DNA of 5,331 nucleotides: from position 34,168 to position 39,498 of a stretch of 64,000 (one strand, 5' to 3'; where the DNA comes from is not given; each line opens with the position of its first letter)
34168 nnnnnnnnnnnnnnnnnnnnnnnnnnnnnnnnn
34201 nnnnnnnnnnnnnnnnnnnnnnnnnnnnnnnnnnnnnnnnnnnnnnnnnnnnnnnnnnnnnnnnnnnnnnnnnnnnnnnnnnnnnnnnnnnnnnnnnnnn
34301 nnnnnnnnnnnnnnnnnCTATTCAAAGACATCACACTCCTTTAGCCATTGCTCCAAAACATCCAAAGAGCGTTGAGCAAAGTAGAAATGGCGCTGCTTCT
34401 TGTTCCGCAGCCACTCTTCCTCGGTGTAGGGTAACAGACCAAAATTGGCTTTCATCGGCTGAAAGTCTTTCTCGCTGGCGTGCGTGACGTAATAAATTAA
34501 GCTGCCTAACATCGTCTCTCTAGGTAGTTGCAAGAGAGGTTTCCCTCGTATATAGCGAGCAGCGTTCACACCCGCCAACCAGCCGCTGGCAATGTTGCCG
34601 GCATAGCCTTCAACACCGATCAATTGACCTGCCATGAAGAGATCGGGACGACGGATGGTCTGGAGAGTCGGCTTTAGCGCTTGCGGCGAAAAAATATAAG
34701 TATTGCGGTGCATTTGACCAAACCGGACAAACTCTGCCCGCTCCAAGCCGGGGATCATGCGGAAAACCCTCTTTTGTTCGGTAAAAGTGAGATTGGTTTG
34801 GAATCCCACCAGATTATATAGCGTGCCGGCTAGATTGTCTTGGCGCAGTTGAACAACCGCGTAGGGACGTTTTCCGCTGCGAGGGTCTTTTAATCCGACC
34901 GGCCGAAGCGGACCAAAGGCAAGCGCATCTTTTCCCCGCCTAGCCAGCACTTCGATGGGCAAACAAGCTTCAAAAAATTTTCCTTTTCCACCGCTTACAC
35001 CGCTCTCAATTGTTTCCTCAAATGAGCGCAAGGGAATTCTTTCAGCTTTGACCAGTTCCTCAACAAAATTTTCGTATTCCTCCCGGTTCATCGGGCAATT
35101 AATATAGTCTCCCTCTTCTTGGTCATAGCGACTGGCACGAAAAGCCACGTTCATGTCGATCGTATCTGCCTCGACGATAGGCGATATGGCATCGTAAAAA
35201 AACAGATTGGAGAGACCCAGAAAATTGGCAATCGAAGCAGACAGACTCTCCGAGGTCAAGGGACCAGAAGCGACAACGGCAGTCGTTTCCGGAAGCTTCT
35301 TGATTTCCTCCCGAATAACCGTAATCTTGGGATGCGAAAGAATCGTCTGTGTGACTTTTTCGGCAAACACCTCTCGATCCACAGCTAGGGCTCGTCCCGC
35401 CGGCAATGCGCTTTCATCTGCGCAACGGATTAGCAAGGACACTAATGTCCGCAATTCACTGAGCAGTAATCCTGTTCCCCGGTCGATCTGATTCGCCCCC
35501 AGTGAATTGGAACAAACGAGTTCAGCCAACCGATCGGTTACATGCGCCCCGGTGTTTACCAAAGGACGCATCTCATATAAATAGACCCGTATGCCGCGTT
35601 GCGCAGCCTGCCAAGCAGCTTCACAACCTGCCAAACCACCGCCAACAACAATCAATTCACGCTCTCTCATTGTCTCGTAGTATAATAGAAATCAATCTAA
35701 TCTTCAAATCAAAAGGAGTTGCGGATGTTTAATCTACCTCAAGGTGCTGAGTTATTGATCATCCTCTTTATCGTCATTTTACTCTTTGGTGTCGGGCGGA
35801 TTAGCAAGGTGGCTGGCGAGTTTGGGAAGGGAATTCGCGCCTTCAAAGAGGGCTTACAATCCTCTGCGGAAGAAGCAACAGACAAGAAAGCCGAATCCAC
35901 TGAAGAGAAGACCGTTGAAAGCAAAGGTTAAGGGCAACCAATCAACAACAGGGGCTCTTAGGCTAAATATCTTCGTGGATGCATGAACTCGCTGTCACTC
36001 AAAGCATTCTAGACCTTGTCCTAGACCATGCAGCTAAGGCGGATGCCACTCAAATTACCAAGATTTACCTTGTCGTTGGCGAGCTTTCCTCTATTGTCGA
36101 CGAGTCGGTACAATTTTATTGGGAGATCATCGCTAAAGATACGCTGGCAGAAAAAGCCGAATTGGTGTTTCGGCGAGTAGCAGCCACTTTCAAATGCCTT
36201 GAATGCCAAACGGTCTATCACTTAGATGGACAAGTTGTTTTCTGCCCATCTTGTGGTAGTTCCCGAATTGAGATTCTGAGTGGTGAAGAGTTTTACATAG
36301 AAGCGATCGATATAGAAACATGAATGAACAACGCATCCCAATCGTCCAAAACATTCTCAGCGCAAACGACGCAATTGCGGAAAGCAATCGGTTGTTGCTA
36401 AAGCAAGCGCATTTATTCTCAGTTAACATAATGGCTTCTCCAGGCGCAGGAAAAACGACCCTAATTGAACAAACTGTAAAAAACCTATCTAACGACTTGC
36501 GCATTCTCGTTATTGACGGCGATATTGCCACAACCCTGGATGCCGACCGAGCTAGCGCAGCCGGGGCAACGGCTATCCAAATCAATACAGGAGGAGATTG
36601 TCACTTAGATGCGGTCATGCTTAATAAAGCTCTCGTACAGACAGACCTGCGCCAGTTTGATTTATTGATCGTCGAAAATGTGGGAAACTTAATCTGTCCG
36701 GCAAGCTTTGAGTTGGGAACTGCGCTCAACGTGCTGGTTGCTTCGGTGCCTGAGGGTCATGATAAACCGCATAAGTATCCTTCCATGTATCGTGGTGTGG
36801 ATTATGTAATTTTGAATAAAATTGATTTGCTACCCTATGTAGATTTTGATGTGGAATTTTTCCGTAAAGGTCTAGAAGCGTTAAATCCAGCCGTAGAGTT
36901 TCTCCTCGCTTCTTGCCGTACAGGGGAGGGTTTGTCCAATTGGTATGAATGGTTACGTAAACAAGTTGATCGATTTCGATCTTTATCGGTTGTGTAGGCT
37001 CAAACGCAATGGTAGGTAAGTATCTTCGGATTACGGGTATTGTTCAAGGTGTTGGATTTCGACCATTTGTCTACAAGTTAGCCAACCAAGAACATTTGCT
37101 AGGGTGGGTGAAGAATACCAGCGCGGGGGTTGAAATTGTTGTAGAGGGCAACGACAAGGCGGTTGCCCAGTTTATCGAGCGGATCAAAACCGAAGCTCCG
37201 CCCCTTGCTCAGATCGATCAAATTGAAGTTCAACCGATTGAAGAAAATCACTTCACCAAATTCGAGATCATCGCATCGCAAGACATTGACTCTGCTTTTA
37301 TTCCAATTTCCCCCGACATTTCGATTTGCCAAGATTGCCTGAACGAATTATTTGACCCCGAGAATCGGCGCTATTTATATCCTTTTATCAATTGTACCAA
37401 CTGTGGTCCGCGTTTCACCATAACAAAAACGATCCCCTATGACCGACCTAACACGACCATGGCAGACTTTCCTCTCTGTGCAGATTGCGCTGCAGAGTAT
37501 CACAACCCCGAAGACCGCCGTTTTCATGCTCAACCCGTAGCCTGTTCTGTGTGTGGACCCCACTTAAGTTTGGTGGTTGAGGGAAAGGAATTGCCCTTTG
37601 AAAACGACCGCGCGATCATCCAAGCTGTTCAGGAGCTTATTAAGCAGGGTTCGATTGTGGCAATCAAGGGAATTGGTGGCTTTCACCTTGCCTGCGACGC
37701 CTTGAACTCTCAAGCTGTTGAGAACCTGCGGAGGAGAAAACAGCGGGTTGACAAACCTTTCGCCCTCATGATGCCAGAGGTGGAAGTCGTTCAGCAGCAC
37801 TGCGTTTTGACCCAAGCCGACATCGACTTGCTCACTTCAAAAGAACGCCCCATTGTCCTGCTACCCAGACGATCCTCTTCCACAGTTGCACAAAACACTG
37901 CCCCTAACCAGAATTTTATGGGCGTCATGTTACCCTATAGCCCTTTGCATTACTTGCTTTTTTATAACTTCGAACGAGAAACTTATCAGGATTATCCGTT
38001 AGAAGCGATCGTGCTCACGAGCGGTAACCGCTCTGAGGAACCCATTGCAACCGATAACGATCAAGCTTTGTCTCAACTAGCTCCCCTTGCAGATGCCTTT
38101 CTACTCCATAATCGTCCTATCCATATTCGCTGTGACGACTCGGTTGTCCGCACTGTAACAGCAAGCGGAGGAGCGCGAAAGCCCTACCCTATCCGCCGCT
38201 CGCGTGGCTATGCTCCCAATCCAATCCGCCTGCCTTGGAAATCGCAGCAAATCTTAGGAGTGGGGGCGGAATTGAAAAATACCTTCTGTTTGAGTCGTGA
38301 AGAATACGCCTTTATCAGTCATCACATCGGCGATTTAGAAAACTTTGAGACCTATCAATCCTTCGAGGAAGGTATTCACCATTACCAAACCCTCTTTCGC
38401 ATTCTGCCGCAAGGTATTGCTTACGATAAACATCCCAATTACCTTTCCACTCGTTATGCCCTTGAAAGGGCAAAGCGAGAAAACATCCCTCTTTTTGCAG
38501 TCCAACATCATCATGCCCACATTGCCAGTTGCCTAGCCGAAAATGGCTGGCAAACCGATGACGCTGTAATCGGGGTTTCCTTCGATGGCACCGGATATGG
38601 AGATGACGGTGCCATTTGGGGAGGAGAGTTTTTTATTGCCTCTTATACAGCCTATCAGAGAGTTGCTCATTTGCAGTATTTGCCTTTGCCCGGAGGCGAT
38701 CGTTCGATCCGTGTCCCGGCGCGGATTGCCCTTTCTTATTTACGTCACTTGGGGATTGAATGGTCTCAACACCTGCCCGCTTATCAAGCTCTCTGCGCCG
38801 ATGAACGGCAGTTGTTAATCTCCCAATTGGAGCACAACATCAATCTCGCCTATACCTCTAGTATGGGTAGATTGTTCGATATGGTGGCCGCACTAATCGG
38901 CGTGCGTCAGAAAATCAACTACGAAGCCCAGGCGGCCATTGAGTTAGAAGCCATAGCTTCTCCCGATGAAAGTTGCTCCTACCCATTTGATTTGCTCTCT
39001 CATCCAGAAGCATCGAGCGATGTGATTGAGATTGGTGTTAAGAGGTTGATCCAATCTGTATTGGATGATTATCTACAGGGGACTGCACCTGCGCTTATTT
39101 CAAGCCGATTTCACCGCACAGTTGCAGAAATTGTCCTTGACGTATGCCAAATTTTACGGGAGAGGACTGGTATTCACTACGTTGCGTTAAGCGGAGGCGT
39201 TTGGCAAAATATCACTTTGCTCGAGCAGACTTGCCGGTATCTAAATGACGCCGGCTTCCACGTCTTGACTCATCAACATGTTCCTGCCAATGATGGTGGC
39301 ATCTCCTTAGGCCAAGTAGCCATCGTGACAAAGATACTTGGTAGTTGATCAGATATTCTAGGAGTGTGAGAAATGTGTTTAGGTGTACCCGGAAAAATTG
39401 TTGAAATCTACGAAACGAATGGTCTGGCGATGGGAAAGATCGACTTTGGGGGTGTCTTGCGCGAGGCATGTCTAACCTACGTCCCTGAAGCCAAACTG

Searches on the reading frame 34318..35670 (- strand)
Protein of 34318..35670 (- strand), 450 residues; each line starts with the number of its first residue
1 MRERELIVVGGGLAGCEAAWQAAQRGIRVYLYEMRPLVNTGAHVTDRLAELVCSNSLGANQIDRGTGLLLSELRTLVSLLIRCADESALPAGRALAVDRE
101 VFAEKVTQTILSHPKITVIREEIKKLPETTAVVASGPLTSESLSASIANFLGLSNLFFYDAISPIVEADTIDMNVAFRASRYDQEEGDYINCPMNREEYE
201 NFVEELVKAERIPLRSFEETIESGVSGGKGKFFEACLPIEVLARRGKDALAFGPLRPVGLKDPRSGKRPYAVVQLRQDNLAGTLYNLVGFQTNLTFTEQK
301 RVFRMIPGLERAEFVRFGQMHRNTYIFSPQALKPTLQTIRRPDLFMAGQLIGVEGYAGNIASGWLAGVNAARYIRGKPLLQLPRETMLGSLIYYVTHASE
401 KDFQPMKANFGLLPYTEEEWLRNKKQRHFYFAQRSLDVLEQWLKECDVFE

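Call 56: search_protein_families(library=pfam, proteins=[window:34318-35670:-], max_evalue=0.00001)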
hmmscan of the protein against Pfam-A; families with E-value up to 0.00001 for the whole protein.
window:34318-35670:- (450 aa): 5 families
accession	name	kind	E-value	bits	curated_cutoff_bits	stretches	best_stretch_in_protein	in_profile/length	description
PF01134.28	GIDA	-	1.4e-95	321.1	22.1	1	6-377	2-390/391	Glucose inhibited division protein A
PF12831.13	FAD_oxidored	-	2.1e-07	31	27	1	6-122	2-109/416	FAD dependent oxidoreductase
PF01266.30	DAO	-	1.5e-06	28.5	27.9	1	6-42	2-38/353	FAD dependent oxidoreductase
PF03486.20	HI0933_like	-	1.5e-06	28.2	50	0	5-35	2-32/244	HI0933-like protein Rossmann domain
PF13450.12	NAD_binding_8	-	4.1e-06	27.4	21.9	0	8-36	1-29/68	NAD(P)-binding Rossmann-like domain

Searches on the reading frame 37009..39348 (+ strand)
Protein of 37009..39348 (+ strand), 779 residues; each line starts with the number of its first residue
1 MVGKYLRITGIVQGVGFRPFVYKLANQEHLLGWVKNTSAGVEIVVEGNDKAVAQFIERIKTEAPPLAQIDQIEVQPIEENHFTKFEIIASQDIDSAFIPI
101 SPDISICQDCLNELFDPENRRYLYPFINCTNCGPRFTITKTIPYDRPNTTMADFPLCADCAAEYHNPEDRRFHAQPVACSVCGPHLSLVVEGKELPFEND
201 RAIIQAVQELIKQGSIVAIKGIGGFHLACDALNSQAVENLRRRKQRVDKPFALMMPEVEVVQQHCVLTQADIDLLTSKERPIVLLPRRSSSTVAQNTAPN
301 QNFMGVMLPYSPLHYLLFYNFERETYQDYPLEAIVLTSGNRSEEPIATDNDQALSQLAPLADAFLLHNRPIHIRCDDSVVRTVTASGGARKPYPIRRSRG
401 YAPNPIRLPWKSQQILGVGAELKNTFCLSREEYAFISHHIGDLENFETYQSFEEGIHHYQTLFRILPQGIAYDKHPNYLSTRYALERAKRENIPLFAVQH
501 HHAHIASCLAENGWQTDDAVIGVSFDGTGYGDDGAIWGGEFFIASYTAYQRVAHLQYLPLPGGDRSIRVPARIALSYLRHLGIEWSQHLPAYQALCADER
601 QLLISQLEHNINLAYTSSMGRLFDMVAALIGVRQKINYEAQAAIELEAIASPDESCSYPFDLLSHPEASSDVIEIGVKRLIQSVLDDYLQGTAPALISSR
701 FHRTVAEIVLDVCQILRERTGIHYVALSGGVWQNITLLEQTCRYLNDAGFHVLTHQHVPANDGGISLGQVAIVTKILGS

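Call 56: search_protein_families(library=pfam, proteins=[window:37009-39348:+], max_evalue=0.00001)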
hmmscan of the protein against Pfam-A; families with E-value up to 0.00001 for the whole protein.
window:37009-39348:+ (779 aa): 5 families
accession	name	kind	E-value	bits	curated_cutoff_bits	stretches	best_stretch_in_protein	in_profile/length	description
PF22521.2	HypF_C_2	-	2.5e-82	276.7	27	1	522-769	1-241/241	Carbamoyltransferase, Kae1-like Domain, second subdomain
PF01300.24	Sua5_yciO_yrdC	-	6.7e-40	136.9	25.1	1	209-383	1-168/178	Telomere recombination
PF17788.7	HypF_C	-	1.9e-35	122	23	1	412-511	3-99/99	HypF Kae1-like domain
PF07503.17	zf-HYPF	-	4.4e-35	119.6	23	2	106-138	1-33/34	HypF finger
PF00708.24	Acylphosphatase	-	2.2e-26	92.4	22.5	1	5-87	2-85/85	Acylphosphatase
